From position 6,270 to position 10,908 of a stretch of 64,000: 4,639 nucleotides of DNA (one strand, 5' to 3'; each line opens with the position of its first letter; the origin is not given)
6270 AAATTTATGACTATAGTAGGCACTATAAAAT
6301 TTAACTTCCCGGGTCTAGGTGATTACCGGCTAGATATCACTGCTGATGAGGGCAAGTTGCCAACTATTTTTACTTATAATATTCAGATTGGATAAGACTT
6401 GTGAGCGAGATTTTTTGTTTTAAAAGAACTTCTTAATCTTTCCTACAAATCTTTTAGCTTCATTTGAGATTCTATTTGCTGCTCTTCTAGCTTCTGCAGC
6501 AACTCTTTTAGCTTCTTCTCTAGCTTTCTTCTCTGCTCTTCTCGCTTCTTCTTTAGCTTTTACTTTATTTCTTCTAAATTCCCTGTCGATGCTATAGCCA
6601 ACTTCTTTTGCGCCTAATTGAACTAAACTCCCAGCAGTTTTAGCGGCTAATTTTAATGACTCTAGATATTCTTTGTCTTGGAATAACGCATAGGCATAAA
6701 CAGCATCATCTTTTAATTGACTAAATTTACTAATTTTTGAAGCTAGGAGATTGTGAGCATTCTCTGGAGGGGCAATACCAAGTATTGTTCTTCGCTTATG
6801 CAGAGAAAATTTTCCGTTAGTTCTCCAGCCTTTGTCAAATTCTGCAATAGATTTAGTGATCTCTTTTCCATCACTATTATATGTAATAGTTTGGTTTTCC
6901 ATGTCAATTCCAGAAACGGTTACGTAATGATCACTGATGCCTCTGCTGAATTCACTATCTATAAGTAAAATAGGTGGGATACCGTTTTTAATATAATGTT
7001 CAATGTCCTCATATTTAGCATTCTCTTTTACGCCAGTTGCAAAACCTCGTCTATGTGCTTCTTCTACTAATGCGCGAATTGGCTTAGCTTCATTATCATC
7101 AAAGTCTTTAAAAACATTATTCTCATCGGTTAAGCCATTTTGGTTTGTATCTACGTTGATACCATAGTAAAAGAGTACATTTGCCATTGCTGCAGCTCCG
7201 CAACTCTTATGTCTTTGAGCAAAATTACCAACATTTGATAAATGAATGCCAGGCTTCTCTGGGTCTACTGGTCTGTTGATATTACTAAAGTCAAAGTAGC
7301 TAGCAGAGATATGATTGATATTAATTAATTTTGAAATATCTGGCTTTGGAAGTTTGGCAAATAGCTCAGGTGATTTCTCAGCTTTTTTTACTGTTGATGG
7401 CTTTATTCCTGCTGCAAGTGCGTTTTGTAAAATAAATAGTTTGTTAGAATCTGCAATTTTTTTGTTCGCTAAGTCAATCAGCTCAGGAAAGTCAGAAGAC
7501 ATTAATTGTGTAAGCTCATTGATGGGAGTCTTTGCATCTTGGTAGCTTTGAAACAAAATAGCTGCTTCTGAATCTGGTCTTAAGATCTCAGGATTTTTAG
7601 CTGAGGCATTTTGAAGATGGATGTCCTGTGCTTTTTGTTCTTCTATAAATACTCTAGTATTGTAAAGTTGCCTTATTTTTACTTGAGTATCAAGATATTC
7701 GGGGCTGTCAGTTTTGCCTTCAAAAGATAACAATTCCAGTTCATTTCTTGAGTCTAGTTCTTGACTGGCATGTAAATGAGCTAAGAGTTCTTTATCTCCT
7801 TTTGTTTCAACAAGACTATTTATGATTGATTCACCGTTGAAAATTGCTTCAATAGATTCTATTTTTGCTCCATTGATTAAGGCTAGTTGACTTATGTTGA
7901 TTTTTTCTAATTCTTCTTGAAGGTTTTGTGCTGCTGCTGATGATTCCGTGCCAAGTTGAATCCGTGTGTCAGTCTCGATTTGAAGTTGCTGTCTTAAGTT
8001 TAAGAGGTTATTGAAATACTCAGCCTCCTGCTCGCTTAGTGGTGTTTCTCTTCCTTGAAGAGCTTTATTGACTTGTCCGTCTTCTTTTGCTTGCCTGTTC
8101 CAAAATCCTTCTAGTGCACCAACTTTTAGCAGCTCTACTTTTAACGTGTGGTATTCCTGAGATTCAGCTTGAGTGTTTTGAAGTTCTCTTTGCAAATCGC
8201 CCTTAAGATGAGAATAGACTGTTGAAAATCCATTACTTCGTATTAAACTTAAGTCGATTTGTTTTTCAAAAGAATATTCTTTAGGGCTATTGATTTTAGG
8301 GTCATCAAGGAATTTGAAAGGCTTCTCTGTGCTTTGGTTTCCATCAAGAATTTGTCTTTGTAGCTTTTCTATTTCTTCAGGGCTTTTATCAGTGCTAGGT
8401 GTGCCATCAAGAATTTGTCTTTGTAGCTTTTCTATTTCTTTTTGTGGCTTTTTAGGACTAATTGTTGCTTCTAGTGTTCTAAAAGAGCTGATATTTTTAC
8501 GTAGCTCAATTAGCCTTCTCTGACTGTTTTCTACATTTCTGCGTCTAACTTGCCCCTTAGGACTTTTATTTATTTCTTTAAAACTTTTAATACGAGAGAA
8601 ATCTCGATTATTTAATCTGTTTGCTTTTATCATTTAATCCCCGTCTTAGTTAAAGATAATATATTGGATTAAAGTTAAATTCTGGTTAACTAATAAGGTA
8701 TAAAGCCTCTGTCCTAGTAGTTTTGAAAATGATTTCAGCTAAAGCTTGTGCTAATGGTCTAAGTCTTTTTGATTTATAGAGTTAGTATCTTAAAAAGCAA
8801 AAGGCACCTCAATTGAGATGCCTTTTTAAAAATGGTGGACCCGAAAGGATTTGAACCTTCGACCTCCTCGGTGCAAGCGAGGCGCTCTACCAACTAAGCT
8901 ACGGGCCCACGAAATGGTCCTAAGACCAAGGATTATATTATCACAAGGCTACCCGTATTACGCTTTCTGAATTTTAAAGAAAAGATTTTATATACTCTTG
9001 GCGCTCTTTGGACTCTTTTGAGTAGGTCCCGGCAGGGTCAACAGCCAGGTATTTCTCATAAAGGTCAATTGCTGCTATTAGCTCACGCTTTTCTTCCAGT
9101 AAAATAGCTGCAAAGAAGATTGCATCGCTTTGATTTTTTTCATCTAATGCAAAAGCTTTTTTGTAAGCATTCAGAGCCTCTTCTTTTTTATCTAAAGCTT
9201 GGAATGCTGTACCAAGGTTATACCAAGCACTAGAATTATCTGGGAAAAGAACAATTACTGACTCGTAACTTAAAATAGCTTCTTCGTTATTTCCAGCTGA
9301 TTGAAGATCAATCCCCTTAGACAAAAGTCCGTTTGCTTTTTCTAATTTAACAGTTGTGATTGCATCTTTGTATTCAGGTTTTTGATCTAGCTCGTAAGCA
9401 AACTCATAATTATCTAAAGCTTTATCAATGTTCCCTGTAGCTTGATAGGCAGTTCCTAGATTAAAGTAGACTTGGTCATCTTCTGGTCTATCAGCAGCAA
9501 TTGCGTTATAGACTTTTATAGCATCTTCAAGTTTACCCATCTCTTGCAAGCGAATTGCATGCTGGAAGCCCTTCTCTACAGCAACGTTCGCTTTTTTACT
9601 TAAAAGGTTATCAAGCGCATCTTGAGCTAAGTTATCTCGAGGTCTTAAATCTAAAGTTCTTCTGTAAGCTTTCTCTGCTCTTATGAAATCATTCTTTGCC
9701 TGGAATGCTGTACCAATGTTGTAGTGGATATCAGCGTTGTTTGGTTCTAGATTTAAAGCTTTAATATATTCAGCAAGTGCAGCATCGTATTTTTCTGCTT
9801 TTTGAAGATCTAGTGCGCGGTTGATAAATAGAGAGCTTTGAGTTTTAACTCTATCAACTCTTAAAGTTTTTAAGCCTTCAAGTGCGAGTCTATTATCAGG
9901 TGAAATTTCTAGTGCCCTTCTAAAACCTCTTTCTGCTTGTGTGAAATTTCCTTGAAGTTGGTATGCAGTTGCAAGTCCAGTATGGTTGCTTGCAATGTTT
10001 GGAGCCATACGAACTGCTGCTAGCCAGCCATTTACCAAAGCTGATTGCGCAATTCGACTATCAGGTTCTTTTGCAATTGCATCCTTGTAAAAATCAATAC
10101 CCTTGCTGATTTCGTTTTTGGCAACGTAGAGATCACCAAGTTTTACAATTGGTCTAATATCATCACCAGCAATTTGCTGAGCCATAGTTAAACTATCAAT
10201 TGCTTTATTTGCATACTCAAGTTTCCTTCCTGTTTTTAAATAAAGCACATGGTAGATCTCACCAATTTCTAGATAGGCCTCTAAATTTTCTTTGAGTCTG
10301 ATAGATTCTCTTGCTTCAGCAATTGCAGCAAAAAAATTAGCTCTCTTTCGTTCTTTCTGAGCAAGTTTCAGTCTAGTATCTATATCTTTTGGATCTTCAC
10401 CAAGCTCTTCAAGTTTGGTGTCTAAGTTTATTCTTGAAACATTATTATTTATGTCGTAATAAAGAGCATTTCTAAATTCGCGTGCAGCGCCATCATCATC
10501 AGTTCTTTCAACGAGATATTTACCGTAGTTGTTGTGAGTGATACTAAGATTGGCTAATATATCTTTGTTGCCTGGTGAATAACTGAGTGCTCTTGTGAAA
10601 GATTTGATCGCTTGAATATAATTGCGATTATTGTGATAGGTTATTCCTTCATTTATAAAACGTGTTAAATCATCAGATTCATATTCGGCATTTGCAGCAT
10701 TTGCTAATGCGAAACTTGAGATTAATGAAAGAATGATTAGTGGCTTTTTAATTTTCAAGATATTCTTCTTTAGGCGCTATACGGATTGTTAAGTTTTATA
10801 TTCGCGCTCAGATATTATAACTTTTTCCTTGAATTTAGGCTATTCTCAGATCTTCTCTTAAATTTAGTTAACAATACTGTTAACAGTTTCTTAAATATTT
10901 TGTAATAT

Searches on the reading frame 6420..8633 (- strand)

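Call 93: search_protein_families(library=pfam, proteins=[window:6420-8633:-], max_evalue=0.00001)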
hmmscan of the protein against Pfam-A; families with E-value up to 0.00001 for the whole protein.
window:6420-8633:- (737 aa): 1 family
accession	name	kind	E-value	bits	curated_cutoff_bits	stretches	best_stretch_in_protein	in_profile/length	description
PF13529.12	Peptidase_C39_2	-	5.2e-08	34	24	1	468-586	3-140/143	Peptidase_C39 like family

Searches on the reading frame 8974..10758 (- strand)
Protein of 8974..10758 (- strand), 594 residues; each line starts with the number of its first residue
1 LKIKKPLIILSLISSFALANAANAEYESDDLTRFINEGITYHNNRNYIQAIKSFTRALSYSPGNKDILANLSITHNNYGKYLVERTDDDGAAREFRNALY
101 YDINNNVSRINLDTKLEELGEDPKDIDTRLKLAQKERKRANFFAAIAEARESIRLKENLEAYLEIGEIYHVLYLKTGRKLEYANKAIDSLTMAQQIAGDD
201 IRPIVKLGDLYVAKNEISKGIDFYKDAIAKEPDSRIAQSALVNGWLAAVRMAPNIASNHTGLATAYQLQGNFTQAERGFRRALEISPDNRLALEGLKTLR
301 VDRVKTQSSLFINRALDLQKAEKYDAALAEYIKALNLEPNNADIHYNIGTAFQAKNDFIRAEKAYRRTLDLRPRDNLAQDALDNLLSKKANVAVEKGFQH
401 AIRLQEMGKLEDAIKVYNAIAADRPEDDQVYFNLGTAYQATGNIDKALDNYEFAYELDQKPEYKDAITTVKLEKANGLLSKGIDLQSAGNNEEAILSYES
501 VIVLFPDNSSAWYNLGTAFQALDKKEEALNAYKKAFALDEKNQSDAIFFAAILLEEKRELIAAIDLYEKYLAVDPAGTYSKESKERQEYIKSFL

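Call 93: search_protein_families(library=pfam, proteins=[window:8974-10758:-], max_evalue=0.00001)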
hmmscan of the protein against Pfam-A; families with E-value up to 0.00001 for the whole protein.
window:8974-10758:- (594 aa): 18 families
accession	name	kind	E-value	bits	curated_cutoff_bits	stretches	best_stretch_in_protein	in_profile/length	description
PF00515.34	TPR_1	-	5.1e-45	150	27.8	1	510-542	2-34/34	Tetratricopeptide repeat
PF07719.23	TPR_2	-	2.4e-41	136.9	27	0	511-542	3-34/34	Tetratricopeptide repeat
PF13414.12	TPR_11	-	1.1e-28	99.1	26.8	3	322-355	8-41/42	TPR repeat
PF13181.12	TPR_8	-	1.9e-27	93.5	25.7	0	510-542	2-34/34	Tetratricopeptide repeat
PF13432.12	TPR_16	-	1.5e-25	89.7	32.7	0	481-535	3-57/65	Tetratricopeptide repeat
PF13424.12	TPR_12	-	2.1e-25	89.2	30.1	0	310-373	5-76/77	Tetratricopeptide repeat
PF14559.12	TPR_19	-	1.1e-24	87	25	0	406-449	3-46/68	Tetratricopeptide repeat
PF13428.12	TPR_14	-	3.3e-23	80.2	23.5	0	261-296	6-41/44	Tetratricopeptide repeat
PF13431.12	TPR_17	-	2.1e-21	74.8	24.4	0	331-362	2-33/34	Tetratricopeptide repeat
PF13176.12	TPR_7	-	1.8e-17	62.3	27.9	0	261-290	4-33/36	Tetratricopeptide repeat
PF23914.1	TPR_CcmH_CycH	-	8.1e-15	55.4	42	1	506-575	47-118/158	Cytochrome c-type biogenesis protein H TPR domain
PF13371.12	TPR_9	-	1.1e-13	51.4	35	0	489-542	9-62/73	Tetratricopeptide repeat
PF13174.12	TPR_6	-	1.3e-13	51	26.3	0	511-534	2-25/33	Tetratricopeptide repeat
PF24575.1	TPR_Slam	-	5.1e-13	49.8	35.2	0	398-443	51-96/104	Surface lipoprotein assembly modifier, N-terminal TPR repeats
PF03704.23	BTAD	-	1.1e-08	36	22.1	0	392-454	63-122/146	Bacterial transcriptional activator domain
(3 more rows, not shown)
